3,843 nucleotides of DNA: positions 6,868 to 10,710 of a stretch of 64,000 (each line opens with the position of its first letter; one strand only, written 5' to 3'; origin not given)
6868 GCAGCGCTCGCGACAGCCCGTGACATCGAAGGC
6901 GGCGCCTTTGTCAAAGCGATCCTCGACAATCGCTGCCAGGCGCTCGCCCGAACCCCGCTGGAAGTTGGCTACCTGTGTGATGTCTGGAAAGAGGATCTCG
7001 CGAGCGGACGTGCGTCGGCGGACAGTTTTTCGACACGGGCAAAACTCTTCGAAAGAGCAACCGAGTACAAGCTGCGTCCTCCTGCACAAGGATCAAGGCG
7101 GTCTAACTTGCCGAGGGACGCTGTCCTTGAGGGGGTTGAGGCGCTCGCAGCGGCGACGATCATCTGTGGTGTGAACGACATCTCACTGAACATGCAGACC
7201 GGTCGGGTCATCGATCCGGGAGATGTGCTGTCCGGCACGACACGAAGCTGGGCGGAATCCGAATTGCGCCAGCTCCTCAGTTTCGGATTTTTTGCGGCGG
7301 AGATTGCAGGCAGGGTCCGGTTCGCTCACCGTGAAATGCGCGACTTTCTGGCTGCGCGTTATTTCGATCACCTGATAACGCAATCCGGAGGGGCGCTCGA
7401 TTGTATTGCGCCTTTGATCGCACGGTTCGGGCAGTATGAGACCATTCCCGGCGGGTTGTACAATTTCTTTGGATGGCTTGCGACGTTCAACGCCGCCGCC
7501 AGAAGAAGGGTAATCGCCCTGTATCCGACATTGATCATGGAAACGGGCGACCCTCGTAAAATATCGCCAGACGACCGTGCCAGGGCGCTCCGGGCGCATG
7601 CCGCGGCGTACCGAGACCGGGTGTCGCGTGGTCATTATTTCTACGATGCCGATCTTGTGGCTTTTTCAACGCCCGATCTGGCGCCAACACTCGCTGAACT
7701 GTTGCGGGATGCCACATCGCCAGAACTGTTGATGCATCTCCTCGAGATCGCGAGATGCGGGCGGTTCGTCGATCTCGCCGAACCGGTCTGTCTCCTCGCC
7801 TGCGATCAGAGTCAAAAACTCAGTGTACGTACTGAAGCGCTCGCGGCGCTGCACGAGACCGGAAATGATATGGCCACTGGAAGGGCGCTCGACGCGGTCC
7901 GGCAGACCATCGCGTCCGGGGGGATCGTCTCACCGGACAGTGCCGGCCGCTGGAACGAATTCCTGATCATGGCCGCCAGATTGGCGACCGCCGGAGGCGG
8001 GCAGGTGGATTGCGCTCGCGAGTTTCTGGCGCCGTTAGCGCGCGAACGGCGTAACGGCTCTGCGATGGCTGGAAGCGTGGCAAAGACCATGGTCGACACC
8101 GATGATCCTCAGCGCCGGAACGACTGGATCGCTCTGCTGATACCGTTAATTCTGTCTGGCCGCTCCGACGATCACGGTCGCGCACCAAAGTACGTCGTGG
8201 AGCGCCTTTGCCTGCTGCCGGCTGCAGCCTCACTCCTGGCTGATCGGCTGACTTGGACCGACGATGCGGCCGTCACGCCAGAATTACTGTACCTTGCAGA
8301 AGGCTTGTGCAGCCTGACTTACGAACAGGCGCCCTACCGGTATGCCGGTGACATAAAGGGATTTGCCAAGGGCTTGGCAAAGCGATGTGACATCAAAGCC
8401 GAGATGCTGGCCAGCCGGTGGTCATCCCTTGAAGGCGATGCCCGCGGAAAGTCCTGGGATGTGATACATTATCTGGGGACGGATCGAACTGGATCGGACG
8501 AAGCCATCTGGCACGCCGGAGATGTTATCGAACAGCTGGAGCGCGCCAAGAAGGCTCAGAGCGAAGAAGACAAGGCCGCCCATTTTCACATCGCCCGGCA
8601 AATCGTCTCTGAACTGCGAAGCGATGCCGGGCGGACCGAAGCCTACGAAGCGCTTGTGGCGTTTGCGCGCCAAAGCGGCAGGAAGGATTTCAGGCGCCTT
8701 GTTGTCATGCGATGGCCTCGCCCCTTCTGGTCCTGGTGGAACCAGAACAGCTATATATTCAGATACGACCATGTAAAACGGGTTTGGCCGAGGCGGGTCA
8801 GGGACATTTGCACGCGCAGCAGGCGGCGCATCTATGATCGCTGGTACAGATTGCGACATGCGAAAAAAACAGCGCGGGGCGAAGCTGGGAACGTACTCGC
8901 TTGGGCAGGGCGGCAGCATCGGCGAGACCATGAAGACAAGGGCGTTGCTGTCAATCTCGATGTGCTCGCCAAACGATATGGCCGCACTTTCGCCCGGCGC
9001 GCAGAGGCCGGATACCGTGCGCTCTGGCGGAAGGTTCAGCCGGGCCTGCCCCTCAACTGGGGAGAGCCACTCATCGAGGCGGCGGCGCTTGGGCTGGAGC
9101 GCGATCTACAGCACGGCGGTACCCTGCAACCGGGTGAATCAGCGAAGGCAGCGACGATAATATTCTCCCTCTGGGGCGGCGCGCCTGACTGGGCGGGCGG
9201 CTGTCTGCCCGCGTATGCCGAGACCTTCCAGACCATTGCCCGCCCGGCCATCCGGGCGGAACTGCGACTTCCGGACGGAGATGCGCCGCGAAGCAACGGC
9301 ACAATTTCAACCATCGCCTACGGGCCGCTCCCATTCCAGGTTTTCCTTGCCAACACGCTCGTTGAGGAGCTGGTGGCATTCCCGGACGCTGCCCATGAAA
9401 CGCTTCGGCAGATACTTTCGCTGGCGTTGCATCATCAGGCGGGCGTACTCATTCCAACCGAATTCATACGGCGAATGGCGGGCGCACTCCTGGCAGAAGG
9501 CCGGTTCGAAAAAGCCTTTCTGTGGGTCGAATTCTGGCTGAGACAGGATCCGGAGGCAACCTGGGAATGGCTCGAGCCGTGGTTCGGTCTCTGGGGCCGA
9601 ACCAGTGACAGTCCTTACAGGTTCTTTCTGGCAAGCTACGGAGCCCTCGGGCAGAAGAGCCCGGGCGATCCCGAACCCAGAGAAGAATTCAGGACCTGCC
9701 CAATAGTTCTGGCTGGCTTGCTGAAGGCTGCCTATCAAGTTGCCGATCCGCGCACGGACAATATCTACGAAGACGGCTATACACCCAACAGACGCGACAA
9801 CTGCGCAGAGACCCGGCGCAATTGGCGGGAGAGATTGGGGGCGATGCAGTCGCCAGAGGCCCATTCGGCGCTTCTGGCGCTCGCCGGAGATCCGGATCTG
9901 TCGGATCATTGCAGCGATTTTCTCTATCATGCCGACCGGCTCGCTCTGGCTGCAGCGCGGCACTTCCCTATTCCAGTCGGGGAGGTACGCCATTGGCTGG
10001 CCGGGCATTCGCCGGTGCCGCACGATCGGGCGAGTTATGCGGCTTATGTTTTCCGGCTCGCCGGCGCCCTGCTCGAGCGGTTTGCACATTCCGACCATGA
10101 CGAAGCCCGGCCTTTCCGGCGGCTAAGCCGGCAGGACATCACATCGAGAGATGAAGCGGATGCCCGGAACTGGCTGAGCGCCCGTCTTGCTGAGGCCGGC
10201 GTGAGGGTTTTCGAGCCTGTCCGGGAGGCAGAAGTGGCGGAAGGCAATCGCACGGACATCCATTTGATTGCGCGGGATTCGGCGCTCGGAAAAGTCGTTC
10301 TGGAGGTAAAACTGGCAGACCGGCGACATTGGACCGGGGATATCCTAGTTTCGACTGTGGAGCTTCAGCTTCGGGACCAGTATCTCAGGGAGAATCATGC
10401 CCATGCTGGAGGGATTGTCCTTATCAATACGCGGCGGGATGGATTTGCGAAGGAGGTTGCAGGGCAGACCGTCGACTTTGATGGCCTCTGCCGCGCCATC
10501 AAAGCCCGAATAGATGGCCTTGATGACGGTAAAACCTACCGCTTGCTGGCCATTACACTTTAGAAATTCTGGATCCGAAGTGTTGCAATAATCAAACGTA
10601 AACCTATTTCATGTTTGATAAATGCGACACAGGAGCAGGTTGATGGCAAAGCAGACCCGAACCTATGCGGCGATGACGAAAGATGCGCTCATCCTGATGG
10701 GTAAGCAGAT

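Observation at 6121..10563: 1480-aa STAND/NACHT NTPase with a C-terminal restriction-like nuclease: candidate antiphage NLR-like receptor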

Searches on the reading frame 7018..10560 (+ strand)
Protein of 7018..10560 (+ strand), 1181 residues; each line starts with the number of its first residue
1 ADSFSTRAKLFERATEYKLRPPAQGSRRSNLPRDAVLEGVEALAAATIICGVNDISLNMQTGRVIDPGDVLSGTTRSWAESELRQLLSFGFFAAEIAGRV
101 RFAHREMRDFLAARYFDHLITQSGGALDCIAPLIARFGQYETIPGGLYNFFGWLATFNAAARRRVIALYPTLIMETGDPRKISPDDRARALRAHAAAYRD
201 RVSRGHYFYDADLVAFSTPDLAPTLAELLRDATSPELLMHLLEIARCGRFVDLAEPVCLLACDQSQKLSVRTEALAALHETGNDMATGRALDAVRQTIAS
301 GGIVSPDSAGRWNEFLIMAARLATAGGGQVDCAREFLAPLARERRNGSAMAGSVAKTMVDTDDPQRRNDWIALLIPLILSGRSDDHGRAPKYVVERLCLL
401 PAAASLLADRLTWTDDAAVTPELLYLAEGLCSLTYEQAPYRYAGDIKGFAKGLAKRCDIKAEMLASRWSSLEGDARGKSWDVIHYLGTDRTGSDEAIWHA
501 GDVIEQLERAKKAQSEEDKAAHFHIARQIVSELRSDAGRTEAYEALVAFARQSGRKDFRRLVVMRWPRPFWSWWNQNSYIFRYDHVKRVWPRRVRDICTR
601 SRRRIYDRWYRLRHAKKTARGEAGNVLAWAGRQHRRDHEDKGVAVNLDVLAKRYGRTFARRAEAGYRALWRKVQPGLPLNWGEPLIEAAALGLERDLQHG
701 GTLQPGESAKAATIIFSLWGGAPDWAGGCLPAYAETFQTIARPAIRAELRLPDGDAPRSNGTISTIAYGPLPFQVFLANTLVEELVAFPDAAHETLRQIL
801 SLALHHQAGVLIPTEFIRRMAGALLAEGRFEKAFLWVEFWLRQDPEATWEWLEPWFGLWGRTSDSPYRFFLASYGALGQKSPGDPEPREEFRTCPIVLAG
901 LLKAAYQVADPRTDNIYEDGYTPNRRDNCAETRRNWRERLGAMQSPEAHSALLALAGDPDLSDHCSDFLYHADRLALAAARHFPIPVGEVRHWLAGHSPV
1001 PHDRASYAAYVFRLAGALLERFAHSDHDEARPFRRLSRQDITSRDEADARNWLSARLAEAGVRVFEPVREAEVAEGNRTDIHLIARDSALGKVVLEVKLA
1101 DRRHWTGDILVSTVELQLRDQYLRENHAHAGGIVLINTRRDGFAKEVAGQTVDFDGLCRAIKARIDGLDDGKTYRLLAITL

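Call 51: search_protein_representatives(alignment_id=A2)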
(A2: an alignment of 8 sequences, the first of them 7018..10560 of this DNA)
Query: 8 sequences, 1178 profile positions. Proteins with E-value up to 0.001 (for the whole library): 6661; up to 1e-10: 5035; up to 1e-30: 2008. The best 150 are listed.
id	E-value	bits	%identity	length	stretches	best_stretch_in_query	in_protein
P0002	0.0e+00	1503.4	-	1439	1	1-1158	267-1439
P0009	0.0e+00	1345.3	-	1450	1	1-1177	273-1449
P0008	0.0e+00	1248.0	-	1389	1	1-1178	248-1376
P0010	0.0e+00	1033.6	-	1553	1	1-1172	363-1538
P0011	0.0e+00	1030.8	-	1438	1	2-1158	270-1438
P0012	1.0e-297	1007.4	-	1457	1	1-1160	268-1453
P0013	2.4e-263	893.5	-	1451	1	2-1159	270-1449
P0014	2.0e-253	860.6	-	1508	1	2-1155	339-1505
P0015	3.3e-251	853.3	-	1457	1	1-1159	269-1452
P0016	2.5e-243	827.2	-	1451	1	5-1159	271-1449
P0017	4.9e-242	822.9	-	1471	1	1-1175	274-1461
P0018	1.4e-240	818.1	-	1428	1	1-1159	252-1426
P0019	2.2e-240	817.5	-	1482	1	1-1170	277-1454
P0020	2.9e-240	817.0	-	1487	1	1-1173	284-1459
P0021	7.3e-236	802.5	-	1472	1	1-1175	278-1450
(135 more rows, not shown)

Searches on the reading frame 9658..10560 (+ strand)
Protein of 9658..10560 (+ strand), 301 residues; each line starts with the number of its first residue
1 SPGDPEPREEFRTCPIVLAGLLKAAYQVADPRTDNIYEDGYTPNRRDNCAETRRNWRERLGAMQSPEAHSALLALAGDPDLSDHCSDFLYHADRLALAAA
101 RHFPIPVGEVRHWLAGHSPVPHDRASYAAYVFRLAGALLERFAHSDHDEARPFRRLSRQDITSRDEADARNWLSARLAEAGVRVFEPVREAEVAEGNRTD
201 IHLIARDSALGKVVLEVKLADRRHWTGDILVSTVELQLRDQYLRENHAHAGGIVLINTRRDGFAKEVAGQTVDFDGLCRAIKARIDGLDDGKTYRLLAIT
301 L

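Call 37: predict_structure(alignment_id=A3)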
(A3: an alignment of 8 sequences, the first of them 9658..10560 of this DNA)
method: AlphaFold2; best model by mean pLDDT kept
length: 301 residues; sequences in the alignment: 8
mean_pLDDT: 80.1   pTM: 0.58
mean pLDDT of the five models: 80.1, 79.9, 78.7, 77.0, 75.5
residues with pLDDT >= 90: 94; 70-90: 139; 50-70: 40; < 50: 28
segments of 3 or more residues with pLDDT < 50: 1-3, 101-112, 191-198
pLDDT, mean of each block of 10 residues (from residue 1): 52 81 87 79 81 87 86 93 89 73 44 56 91 90 68 58 67 85 79 45 91 92 90 90 88 88 89 96 93 93 81
secondary structure, 60 per line:
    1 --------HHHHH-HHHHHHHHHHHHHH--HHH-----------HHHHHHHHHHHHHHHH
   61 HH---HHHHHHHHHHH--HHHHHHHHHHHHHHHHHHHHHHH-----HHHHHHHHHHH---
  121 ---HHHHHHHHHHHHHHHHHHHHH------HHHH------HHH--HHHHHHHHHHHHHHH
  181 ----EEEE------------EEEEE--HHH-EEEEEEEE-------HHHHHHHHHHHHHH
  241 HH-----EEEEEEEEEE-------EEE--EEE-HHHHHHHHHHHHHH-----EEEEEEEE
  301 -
elements in order: H9-13 H15-28 H45-62 H66-76 H79-101 H107-117 H124-144 H151-154 H166-180 E185-188 E201-205 E212-219 H227-242 E248-257 E265-267 E270-272 H274-287 E293-300

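Call 40: fold_search(model_id=the predicted structure, library=pdb)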
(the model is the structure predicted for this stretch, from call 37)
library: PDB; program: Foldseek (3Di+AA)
matches with E <= 10: 389; with E <= 0.001: 0
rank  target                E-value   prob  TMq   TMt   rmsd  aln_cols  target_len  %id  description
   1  2vld_A                2.5e-02  0.95  0.23  0.28   5.7       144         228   17  crystal structure of a repair endonuclease from Pyrococcus abyssi (released 2009-05-19)
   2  2vld_B                2.8e-02  0.95  0.23  0.29   5.6       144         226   19  crystal structure of a repair endonuclease from Pyrococcus abyssi (released 2009-05-19)
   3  7vsr_M                3.3e-02  0.44  0.23  0.23  18.4       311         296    9  Structure of McrBC (stalkless mutant) (released 2023-02-15)
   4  8xl0_E                5.7e-02  0.23  0.21  0.06  17.9       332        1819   13  Citrate-induced filament of human acetyl-coenzyme A carboxylase 1 (ACC1-citrate) (released 2024-10-23)
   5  3j94_D                7.1e-02  0.47  0.23  0.16  21.0       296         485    9  Structure of ATP-bound N-ethylmaleimide sensitive factor determined by single particle cryoelectron microscopy (released 2015-01-28)
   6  9pd1_F                7.9e-02  0.33  0.22  0.11  20.4       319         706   11  22bin20S complex (NSF-alphaSNAP-2:2 syntaxin-1a:SNAP-25), hydrolyzing, class 20 (released 2025-08-06)
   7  1wte_MODEL_1_A        9.8e-02  0.35  0.21  0.22  14.8       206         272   13  Crystal structure of type II restrcition endonuclease, EcoO109I complexed with cognate DNA (released 2004-12-14)
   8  9olo_F                1.2e-01  0.25  0.22  0.14  20.8       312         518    9  22bin20S complex (NSF-alphaSNAP-2:2 syntaxin-1a:SNAP-25), hydrolyzing, class 19 (released 2025-08-06)
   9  8xkz_C                1.3e-01  0.16  0.21  0.05  17.9       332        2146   13  Core region of the citrate-induced human acetyl-CoA carboxylase 1 filament (ACC1-citrate) (released 2024-10-23)
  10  5kah_J                1.6e-01  0.12  0.14  0.11  22.9       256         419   15  Crystal structure of a dioxygenase in the Crotonase superfamily in P21, V425T mutant (released 2017-06-21)
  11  9pd8_A                1.7e-01  0.18  0.22  0.11  21.4       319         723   11  22bin20S complex (NSF-alphaSNAP-2:2 syntaxin-1a:SNAP-25), hydrolyzing, class 21 (released 2025-08-06)
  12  3j96_C                1.9e-01  0.25  0.22  0.12  20.9       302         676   10  Structure of 20S supercomplex determined by single particle cryoelectron microscopy (State I) (released 2015-01-28)
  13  9pff_A                2.0e-01  0.20  0.22  0.14  20.7       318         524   10  Min22bin20S complex (NSF-alphaSNAP-2:2 syntaxin-1a H3:SNAP-25 SN1), non-hydrolyzing, class 27 (released 2025-08-06)
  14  9pag_A                2.0e-01  0.20  0.23  0.14  21.3       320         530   10  21bin20S complex (NSF-alphaSNAP-2:1 syntaxin-1a:SNAP-25), non-hydrolyzing, class 7 (released 2025-08-06)
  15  9paf_A                2.1e-01  0.16  0.22  0.10  22.4       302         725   10  21bin20S complex (NSF-alphaSNAP-2:1 syntaxin-1a:SNAP-25), non-hydrolyzing, class 6 (released 2025-08-06)
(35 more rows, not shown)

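Call 42: find_homologous_proteins(query=A3, max_evalue=0.001)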
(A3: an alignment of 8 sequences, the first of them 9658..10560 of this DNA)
Query A3 (8 sequences): the 8000 candidates sharing most words with the query were scored; none scored E <= 0.001.

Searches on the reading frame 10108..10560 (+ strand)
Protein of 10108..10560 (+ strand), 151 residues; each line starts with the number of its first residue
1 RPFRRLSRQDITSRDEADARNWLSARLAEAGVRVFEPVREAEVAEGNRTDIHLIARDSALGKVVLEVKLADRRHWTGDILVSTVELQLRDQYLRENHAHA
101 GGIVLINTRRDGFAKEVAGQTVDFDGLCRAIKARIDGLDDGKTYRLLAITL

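Call 59: search_solved_structures(query=A6, max_evalue=10, show_alignments=3)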
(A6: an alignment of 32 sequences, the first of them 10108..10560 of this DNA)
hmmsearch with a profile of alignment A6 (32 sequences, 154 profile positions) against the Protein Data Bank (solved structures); distinct sequences matched with E-value up to 10: 3.
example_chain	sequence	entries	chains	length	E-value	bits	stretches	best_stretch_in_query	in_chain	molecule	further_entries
9v1i_lW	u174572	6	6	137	0.068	16.3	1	44-90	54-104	Large ribosomal subunit protein eL22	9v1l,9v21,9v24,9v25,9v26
2qej_C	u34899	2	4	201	0.17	15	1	64-126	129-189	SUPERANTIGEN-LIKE MOLECULE 7 | Superantigen-like protein SSL7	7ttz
8qln_A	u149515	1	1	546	0.43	13.7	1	106-151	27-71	Inner tegument protein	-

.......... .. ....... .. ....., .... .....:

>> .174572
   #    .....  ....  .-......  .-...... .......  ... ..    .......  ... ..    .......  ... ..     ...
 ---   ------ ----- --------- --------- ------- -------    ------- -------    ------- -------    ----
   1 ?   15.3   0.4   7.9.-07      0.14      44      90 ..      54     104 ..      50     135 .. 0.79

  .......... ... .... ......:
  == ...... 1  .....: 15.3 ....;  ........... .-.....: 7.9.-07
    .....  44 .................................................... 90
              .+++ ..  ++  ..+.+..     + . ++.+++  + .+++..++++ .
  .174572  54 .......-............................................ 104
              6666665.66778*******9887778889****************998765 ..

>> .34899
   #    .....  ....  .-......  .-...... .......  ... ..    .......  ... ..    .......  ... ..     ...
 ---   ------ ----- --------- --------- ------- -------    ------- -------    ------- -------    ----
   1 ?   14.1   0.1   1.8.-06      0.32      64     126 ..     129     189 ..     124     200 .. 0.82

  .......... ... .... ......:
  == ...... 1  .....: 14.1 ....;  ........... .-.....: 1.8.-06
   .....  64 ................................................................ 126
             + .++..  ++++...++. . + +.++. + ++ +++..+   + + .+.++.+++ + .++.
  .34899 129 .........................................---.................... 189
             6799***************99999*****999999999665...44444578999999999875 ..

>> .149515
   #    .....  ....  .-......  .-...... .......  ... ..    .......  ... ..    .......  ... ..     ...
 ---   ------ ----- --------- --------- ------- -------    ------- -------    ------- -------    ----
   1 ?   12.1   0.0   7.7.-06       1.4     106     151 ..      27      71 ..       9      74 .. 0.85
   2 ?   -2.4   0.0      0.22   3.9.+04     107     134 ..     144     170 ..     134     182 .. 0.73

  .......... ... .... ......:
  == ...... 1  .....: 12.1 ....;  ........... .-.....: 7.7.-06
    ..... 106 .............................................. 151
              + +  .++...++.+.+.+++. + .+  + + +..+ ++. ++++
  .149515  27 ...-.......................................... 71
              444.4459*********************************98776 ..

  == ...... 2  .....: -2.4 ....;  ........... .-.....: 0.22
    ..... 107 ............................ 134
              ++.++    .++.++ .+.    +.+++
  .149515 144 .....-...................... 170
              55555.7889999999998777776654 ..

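Call 65: predict_structure(alignment_id=A6)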
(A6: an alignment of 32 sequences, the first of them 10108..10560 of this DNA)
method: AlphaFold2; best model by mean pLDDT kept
length: 151 residues; sequences in the alignment: 32
mean_pLDDT: 89.5   pTM: 0.84
mean pLDDT of the five models: 89.5, 88.9, 88.0, 86.5, 86.5
residues with pLDDT >= 90: 110; 70-90: 28; 50-70: 11; < 50: 2
segments of 3 or more residues with pLDDT < 50: none
pLDDT, mean of each block of 10 residues (from residue 1): 72 84 93 90 60 93 95 95 95 90 92 94 98 97 95 85
secondary structure, 60 per line:
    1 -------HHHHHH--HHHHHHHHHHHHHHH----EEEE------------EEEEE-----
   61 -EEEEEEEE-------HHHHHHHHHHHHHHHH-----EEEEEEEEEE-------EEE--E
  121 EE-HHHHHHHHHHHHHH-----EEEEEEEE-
elements in order: H8-13 H16-30 E35-38 E51-55 E62-69 H77-92 E98-107 E115-117 E120-122 H124-137 E143-150

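Call 67: fold_search(model_id=the predicted structure, library=pdb)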
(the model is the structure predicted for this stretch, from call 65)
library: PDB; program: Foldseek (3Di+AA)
matches with E <= 10: 1038; with E <= 0.001: 0
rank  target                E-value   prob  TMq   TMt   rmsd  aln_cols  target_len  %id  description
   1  2vld_A                1.3e-03  0.99  0.40  0.29   5.9       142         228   16  crystal structure of a repair endonuclease from Pyrococcus abyssi (released 2009-05-19)
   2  2vld_B                1.7e-03  0.98  0.38  0.28   6.1       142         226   17  crystal structure of a repair endonuclease from Pyrococcus abyssi (released 2009-05-19)
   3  6omb_A                2.4e-02  0.44  0.28  0.11   6.8       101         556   16  Cdc48 Hexamer (Subunits A to E) with substrate bound to the central pore (released 2019-07-17)
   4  6mdp_D                3.3e-02  0.82  0.33  0.12   6.1        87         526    8  The D1 and D2 domain rings of NSF engaging the SNAP-25 N-terminus within the 20S supercomplex (focused refinement on D (released 2018-09-19)
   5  6ut6_G                3.3e-02  0.77  0.37  0.18  10.0       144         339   12  Cryo-EM structure of the Escherichia coli McrBC complex (released 2020-10-21)
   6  3r7b_A                4.2e-02  0.69  0.28  0.27   5.7        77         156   12  Caspase-2 bound to one copy of Ac-DVAD-CHO (released 2011-07-27)
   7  9pc3_A                4.2e-02  0.38  0.35  0.13  14.6       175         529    9  21bin20S complex (NSF-alphaSNAP-2:1 syntaxin-1a:SNAP-25), non-hydrolyzing, class 12 (released 2025-08-06)
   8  1pyo_C                4.5e-02  0.66  0.28  0.27   5.6        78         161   12  Crystal Structure of Human Caspase-2 in Complex with Acetyl-Leu-Asp-Glu-Ser-Asp-cho (released 2003-08-26)
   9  3r5j_C                4.5e-02  0.63  0.28  0.27   5.7        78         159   12  Crystal structure of active caspase-2 bound with Ac-ADVAD-CHO (released 2011-07-27)
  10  3p45_G                4.5e-02  0.54  0.25  0.27   5.8        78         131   10  Crystal structure of apo-caspase-6 at physiological pH (released 2011-06-15)
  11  9ibq_A                4.8e-02  0.60  0.41  0.26   7.1       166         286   11  Structure of BstEII with DNA substrate (released 2026-03-04)
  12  7e8r                  5.5e-02  0.66  0.38  0.20   7.9       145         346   10  EcoT38I restriction endonuclease (released 2022-03-02)
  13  3r5j_A                5.9e-02  0.63  0.28  0.27   5.7        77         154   12  Crystal structure of active caspase-2 bound with Ac-ADVAD-CHO (released 2011-07-27)
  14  3rjm_C                6.3e-02  0.63  0.28  0.27   5.7        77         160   12  CASPASE2 IN COMPLEX WITH CHDI LIGAND 33c (released 2011-09-21)
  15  6ef0_I                6.3e-02  0.54  0.32  0.20   6.0       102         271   13  Yeast 26S proteasome bound to ubiquitinated substrate (1D* motor state) (released 2018-10-17)
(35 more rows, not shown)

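Call 92: fold_search(model_id=the predicted structure, library=viral)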
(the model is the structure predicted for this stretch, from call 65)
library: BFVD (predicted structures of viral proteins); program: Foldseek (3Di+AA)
matches with E <= 10: 677; with E <= 0.001: 0
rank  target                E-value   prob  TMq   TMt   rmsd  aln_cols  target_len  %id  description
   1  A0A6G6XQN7            2.7e-03  0.85  0.35  0.17   9.0       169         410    9  (no name in the UniProt tables at hand)
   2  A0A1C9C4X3            4.3e-03  0.97  0.44  0.14   9.4       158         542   14  Uncharacterized protein [Heterosigma akashiwo virus 01]
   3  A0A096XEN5            5.6e-03  0.97  0.36  0.41   7.9       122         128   15  Uncharacterized protein [Escherichia phage phi191]
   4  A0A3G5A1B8            6.8e-03  0.98  0.52  0.40   7.1       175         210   12  Uncharacterized protein [Harvfovirus sp.]
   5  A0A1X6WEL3            7.3e-03  0.99  0.53  0.37   6.4       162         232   10  (no name in the UniProt tables at hand)
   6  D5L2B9                1.1e-02  0.99  0.50  0.43   7.0       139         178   18  Restriction endonuclease type IV Mrr domain-containing protein [uncultured virus]
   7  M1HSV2                1.2e-02  0.75  0.38  0.20   9.4       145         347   13  (no name in the UniProt tables at hand)
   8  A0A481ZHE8            1.2e-02  0.63  0.33  0.17   9.9       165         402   12  Endonuclease [Pithovirus LCPAC404]
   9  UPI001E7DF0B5         1.3e-02  0.84  0.37  0.41  10.8       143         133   15  (no name look-up for this kind of identifier)
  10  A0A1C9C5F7            1.4e-02  0.82  0.42  0.21   8.7       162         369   12  C2H2-type domain-containing protein [Heterosigma akashiwo virus 01]
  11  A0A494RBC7            1.5e-02  0.96  0.45  0.46   6.7       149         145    8  (no name in the UniProt tables at hand)
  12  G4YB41                1.7e-02  0.47  0.30  0.16   9.8       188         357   11  (no name in the UniProt tables at hand)
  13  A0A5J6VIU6            1.9e-02  0.85  0.41  0.18   9.5       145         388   13  Uncharacterized protein [Megaviridae environmental sample]
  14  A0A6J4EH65            2.4e-02  0.84  0.37  0.30   6.8       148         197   15  (no name in the UniProt tables at hand)
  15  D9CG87                2.4e-02  0.72  0.38  0.28  10.8       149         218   13  (no name in the UniProt tables at hand)
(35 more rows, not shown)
